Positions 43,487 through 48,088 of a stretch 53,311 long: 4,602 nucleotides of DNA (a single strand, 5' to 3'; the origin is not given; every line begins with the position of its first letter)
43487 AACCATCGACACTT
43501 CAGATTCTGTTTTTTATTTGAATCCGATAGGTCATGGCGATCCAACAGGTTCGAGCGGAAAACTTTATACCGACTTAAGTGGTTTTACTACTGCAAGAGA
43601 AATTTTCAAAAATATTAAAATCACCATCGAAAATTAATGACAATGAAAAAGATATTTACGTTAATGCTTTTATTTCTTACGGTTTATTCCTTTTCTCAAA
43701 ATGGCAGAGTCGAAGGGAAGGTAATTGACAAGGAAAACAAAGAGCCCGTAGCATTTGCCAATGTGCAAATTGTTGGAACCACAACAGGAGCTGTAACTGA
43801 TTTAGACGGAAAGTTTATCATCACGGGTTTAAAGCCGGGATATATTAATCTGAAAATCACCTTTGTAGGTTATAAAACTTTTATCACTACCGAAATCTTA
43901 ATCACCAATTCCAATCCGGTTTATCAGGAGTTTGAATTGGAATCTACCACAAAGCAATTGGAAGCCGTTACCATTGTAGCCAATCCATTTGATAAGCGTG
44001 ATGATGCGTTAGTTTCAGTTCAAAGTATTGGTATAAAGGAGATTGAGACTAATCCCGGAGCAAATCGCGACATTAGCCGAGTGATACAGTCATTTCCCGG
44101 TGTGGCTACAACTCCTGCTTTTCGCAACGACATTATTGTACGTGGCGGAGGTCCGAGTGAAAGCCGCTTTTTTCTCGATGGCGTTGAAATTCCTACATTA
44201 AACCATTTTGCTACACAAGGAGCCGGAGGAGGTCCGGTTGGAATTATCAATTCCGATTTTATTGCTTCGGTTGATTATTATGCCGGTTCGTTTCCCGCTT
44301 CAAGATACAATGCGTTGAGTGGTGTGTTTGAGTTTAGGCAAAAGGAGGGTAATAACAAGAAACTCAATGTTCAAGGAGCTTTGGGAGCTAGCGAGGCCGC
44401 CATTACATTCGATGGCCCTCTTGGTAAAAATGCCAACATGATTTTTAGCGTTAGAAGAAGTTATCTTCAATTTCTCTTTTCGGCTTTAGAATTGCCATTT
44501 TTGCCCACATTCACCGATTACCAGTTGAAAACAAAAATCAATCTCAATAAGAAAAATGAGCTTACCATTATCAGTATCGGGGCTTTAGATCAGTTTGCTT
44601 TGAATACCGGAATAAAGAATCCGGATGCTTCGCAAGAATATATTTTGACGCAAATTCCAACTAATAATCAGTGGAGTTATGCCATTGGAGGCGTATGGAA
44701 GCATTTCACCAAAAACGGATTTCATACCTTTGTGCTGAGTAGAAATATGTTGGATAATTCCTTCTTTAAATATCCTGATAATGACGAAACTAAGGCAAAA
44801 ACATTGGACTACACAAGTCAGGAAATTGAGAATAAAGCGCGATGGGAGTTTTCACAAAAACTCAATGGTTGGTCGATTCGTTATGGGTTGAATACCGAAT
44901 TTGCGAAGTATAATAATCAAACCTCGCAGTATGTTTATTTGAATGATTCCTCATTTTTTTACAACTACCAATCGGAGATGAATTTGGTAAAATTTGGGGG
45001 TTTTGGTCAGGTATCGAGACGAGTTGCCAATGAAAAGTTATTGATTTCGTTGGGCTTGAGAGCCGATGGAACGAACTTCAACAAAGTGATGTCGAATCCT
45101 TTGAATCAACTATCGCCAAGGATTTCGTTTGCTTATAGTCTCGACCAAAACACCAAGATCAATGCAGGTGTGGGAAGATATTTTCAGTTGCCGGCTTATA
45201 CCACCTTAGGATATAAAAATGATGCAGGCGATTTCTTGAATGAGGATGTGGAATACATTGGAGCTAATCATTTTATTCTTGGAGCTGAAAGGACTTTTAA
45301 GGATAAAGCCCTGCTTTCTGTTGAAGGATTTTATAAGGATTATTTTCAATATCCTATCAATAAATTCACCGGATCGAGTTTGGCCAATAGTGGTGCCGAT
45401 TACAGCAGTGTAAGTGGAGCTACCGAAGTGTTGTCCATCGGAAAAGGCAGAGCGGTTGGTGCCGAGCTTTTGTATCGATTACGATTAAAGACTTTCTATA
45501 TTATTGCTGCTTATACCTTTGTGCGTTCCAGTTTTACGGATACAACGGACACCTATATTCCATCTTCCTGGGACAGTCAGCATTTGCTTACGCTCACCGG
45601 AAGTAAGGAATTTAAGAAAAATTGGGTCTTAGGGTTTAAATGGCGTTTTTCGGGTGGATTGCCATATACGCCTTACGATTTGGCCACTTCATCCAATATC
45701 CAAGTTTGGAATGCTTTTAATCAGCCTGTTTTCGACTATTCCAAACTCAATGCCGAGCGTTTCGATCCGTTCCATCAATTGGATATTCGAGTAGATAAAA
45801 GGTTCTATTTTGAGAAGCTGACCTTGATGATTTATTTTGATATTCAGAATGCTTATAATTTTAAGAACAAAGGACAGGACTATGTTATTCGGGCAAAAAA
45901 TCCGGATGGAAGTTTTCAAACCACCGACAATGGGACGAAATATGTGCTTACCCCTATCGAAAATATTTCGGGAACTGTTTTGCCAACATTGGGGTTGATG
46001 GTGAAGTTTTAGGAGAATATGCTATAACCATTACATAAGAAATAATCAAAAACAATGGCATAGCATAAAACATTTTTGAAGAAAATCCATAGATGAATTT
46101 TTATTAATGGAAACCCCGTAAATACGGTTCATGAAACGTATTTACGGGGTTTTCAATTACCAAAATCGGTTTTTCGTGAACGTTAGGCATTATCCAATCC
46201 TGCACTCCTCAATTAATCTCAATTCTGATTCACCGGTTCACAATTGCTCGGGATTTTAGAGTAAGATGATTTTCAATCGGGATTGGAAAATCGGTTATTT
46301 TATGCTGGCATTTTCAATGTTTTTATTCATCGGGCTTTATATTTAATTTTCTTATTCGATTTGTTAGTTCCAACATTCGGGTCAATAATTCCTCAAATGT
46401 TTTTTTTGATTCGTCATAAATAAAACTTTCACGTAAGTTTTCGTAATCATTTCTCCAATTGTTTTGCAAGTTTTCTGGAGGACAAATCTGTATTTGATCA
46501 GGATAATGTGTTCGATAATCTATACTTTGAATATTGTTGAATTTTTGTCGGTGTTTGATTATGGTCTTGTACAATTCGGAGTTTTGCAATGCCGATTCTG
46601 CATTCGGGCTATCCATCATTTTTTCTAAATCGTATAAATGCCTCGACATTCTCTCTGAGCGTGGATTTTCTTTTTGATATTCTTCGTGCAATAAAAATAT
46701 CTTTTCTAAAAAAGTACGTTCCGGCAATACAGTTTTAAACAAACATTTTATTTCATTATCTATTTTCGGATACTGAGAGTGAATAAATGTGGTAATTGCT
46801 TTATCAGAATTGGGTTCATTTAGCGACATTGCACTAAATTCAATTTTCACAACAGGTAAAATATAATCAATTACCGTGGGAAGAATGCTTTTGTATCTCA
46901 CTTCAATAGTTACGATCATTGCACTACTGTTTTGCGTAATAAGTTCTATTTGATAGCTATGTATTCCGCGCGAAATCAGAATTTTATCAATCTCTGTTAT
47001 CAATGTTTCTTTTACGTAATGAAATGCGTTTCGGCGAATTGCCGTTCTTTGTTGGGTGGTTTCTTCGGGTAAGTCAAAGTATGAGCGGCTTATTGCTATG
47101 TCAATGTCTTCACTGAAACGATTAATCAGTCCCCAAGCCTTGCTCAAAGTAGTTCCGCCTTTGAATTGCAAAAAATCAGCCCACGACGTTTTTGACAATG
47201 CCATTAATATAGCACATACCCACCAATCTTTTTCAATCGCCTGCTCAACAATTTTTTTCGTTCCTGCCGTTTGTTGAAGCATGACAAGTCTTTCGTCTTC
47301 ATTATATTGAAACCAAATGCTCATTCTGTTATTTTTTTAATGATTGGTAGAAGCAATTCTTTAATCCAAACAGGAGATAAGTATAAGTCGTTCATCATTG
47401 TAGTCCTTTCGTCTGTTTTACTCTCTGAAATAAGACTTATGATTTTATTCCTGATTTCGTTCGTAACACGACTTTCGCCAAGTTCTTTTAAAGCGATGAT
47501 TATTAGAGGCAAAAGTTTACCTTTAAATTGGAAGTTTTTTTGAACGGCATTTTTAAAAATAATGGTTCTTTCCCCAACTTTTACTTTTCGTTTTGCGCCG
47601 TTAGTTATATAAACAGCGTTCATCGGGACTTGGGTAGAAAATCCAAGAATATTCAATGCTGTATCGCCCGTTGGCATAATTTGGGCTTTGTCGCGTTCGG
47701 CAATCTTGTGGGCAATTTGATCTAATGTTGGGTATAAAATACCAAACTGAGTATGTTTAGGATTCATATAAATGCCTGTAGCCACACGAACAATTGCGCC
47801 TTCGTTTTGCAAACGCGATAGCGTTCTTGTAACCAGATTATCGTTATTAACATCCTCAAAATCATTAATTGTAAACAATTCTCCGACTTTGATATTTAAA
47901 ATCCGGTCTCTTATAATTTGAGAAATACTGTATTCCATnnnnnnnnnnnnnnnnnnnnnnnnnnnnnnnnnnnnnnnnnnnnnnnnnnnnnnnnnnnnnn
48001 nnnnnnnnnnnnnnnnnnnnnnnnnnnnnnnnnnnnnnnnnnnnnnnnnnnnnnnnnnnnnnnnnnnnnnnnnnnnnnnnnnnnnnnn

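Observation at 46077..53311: Hairpin-repeat-punctuated cassette array with a resident RAYT: a possible REP/Y1-transposase-based gene-capture platform for TA, Abi and immunity-like cargo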

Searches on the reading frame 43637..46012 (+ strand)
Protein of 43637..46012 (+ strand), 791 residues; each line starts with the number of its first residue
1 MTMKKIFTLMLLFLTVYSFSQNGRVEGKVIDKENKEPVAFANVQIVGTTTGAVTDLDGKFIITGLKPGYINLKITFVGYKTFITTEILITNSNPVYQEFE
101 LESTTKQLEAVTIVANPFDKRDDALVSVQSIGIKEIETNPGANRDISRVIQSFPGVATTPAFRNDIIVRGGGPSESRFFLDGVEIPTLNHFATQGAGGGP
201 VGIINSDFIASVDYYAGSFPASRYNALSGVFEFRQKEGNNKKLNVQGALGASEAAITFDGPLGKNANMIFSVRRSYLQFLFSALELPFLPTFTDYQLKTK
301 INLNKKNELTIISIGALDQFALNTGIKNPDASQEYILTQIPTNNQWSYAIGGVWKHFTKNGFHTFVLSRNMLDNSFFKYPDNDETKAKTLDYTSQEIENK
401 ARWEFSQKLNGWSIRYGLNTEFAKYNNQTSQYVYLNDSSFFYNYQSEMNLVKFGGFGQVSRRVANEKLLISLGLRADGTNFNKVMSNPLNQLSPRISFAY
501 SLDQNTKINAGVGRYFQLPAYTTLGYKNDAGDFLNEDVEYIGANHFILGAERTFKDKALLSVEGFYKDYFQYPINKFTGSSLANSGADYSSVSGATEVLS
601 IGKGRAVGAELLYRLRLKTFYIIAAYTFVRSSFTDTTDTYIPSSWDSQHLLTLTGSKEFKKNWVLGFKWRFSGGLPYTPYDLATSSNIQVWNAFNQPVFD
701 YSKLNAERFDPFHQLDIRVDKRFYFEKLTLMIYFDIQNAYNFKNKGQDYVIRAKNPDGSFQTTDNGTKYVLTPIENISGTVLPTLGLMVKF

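Call 6: search_protein_families(library=pfam, proteins=[window:43637-46012:+], max_evalue=0.01)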
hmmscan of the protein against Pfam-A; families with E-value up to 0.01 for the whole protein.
window:43637-46012:+ (791 aa): 4 families
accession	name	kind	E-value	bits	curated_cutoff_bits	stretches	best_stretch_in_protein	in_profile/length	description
PF13715.12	CarbopepD_reg_2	-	2.1e-19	69.8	32.2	1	25-113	1-88/88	CarboxypepD_reg-like domain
PF00593.30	TonB_dep_Rec_b-barrel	-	2.2e-14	54.6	27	1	340-738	63-435/436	TonB dependent receptor-like, beta-barrel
PF13620.12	CarboxypepD_reg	-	3.9e-14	53.2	32.3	1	25-101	2-81/82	Carboxypeptidase regulatory-like domain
PF07715.20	Plug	-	1.4e-08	35.6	23.9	1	122-221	3-97/107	TonB-dependent Receptor Plug Domain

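Call 9: find_encoding_contigs(protein=window:43637-46012:+, flank=10000, max_places=10)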
Protein window:43637-46012:+ (791 aa): 1 contig read that carries it; 1 place shown.
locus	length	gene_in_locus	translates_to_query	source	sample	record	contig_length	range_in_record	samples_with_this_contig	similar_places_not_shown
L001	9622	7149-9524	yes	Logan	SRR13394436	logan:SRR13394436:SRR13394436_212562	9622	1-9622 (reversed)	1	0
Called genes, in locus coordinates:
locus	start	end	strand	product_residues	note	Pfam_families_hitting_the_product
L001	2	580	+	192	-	?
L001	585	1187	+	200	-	PF02472:ExbD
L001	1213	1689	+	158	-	PF02472:ExbD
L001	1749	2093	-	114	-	PF13646:HEAT_2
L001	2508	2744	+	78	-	PF14573:PP-binding_2 (weak), PF00550:PP-binding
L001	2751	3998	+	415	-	PF00109:ketoacyl-synt, PF02801:Ketoacyl-synt_C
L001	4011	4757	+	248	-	PF14622:Ribonucleas_3_3, PF22935:RM44_endonuclase, PF00636:Ribonuclease_3, PF00035:dsrm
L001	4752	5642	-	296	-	PF01370:Epimerase, PF16363:GDP_Man_Dehyd (faint), PF08338:DUF1731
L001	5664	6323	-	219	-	PF01047:MarR (weak), PF13463:HTH_27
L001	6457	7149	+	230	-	-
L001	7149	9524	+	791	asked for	PF13620:CarboxypepD_reg, PF13715:CarbopepD_reg_2, PF07715:Plug, PF00593:TonB_dep_Rec_b-barrel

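Call 15: find_related_loci(query=window:43637-46012:+, collection=metagenome_contigs, flank=10000)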
Query window:43637-46012:+ (791 aa) in metagenome_contigs; peptide patterns used: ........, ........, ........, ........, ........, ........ (x = any residue, [..] = any of these).
190 stretches matched a pattern; 65 encode a relative of the query (tblastn E <= 1e-3); 65 distinct loci.
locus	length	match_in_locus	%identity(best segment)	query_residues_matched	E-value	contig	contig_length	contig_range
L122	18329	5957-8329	61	3-791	0e+0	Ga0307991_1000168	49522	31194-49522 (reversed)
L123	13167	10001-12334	62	15-791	0e+0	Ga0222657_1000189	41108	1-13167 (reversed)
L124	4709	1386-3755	62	3-791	0e+0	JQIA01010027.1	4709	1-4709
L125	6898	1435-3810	62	2-791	0e+0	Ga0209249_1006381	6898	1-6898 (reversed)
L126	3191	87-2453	60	4-791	0e+0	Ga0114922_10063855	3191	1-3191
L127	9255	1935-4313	61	1-791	0e+0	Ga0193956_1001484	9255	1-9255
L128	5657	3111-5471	61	3-789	0e+0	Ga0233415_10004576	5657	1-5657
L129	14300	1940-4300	60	6-791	0e+0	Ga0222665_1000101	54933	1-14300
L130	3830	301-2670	60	3-791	0e+0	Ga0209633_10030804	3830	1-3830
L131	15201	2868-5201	60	15-791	0e+0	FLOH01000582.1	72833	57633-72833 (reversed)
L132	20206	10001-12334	60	15-791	0e+0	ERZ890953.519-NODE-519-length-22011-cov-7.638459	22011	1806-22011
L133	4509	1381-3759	59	1-791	0e+0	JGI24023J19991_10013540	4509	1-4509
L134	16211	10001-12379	59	1-791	0e+0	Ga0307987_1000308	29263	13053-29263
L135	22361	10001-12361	59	6-791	0e+0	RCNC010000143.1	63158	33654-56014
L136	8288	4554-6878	60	18-791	0e+0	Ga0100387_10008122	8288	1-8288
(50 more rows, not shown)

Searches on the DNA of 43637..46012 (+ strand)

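Call 53: search_with_rna_model(model_id=R1, sources=[L122, L123, L124, L125, L126, L127, L128, L129, L130, L131, L132, L133, L134, L135, L136, L137, L138, L139, L140, L141, L142, L143, L144, L145, L146, L147, L148, L149, L150, L151, L152, L153, L154, L155, L156, L157, L158, L159, L160, L161, L162, L163, L164, L165, L166, L167, L168, L169, L170, L171, L172, L173, L174, L175, L176, L177, L178, L179, L180, L181, L182, L183, L184, L185, L186], max_evalue=1)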
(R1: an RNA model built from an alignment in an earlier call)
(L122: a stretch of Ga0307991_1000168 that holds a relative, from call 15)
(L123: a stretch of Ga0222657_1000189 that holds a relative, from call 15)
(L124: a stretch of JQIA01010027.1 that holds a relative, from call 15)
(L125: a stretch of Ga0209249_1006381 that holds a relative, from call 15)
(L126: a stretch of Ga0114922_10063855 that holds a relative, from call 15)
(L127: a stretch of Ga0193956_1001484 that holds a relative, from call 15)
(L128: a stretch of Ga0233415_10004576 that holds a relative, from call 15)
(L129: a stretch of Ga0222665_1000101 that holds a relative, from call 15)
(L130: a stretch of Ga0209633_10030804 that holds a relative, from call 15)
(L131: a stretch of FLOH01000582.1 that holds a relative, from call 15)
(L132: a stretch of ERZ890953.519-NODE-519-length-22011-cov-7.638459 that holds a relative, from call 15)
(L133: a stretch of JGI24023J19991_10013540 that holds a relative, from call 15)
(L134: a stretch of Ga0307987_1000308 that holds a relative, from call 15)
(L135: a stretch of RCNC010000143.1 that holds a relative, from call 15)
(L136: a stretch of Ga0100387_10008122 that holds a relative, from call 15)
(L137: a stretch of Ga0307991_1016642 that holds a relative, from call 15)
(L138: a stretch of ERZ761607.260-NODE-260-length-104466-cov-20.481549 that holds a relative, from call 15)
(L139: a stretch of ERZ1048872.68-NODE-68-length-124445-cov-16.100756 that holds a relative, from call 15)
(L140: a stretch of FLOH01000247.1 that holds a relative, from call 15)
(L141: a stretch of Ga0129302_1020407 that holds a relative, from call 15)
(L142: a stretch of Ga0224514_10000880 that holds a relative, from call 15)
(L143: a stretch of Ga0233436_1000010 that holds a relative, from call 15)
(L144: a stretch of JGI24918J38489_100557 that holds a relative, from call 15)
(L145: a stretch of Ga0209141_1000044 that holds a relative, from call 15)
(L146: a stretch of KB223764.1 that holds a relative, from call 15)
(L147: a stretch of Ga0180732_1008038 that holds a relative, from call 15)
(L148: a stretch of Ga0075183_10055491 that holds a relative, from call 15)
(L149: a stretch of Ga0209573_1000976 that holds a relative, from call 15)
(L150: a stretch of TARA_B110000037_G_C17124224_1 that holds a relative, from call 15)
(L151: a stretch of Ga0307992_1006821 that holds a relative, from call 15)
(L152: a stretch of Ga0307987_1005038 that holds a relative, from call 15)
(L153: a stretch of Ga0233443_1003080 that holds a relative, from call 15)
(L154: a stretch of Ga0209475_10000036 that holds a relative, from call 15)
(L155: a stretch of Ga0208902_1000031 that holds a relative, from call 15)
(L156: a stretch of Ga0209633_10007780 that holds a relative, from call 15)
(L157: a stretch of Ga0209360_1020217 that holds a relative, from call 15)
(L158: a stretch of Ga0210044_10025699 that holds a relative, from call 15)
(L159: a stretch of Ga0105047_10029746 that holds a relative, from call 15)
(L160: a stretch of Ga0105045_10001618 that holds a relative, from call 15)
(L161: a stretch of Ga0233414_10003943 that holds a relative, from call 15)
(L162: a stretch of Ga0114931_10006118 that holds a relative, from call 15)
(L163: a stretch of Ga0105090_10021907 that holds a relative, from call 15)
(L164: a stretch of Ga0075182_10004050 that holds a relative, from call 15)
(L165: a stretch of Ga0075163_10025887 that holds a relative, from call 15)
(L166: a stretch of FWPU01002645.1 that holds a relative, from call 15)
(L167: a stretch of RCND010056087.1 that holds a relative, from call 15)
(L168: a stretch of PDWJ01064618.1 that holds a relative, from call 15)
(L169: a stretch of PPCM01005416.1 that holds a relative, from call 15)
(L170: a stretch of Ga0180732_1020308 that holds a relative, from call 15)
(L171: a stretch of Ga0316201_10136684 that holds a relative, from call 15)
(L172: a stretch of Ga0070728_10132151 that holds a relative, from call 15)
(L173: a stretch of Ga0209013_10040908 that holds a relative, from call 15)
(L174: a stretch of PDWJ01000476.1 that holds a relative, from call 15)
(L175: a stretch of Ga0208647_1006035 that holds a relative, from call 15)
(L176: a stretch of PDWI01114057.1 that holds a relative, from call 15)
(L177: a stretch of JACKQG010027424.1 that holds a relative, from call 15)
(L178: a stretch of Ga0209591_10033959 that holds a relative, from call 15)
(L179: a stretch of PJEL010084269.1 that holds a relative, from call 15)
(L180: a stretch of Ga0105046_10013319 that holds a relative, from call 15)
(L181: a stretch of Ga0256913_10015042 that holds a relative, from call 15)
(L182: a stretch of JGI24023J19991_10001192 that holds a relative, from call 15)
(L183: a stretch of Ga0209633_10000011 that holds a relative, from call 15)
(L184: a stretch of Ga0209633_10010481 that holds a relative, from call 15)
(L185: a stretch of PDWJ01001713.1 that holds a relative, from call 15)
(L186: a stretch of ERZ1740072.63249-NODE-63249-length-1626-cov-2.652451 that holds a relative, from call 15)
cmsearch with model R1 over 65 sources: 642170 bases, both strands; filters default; matches with E-value up to 1: 0.
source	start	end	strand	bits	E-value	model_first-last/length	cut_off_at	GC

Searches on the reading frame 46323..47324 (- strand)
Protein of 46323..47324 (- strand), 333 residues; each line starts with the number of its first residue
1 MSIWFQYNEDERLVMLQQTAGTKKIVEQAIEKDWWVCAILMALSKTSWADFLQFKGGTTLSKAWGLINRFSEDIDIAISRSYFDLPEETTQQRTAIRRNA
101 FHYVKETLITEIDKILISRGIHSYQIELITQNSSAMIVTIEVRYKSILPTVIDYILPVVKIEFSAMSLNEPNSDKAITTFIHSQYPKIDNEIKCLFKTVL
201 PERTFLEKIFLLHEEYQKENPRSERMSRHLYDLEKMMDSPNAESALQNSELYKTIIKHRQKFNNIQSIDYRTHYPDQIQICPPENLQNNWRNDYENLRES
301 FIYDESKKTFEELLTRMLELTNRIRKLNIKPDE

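Call 6: search_protein_families(library=pfam, proteins=[window:46323-47324:-], max_evalue=0.01)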
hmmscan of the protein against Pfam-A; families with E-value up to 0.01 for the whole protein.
window:46323-47324:- (333 aa): 1 family
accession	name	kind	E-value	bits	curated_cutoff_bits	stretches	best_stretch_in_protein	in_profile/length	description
PF08843.17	AbiEii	-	2.8e-31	109.7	22.5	1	39-315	2-237/238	Nucleotidyl transferase AbiEii toxin, Type IV TA system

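Call 18: find_encoding_contigs(protein=window:46323-47324:-, flank=10000, max_places=10)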
Protein window:46323-47324:- (333 aa): no gene with exactly this product is on record in the collection.

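Call 20: search_protein_families(library=ncbifam, proteins=[window:46323-47324:-], max_evalue=0.01)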
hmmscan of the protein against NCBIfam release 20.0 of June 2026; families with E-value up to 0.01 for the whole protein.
window:46323-47324:- (333 aa): 0 families

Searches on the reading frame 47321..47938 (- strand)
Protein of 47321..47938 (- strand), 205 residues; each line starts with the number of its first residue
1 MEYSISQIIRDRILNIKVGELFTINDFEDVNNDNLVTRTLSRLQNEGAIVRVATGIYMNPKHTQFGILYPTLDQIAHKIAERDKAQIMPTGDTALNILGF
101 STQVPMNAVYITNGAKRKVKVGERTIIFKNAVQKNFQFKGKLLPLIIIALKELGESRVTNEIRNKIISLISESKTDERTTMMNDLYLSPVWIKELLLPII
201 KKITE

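Call 6: search_protein_families(library=pfam, proteins=[window:47321-47938:-], max_evalue=0.01)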
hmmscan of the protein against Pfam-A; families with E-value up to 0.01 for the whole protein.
window:47321-47938:- (205 aa): 1 family
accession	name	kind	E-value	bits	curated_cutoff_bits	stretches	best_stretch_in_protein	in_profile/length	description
PF19570.5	DUF6088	-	3.2e-51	173.9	25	1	9-175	2-169/172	Family of unknown function (DUF6088)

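Call 20: search_protein_families(library=ncbifam, proteins=[window:47321-47938:-], max_evalue=0.01)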
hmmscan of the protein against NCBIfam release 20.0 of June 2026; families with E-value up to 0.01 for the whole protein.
window:47321-47938:- (205 aa): 1 family
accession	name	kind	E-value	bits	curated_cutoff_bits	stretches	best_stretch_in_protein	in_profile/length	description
NF047376.1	TAA_AbiEi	equivalog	7.1e-07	29.1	150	1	31-125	33-124/172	type IV toxin-antitoxin system AbiEi family antitoxin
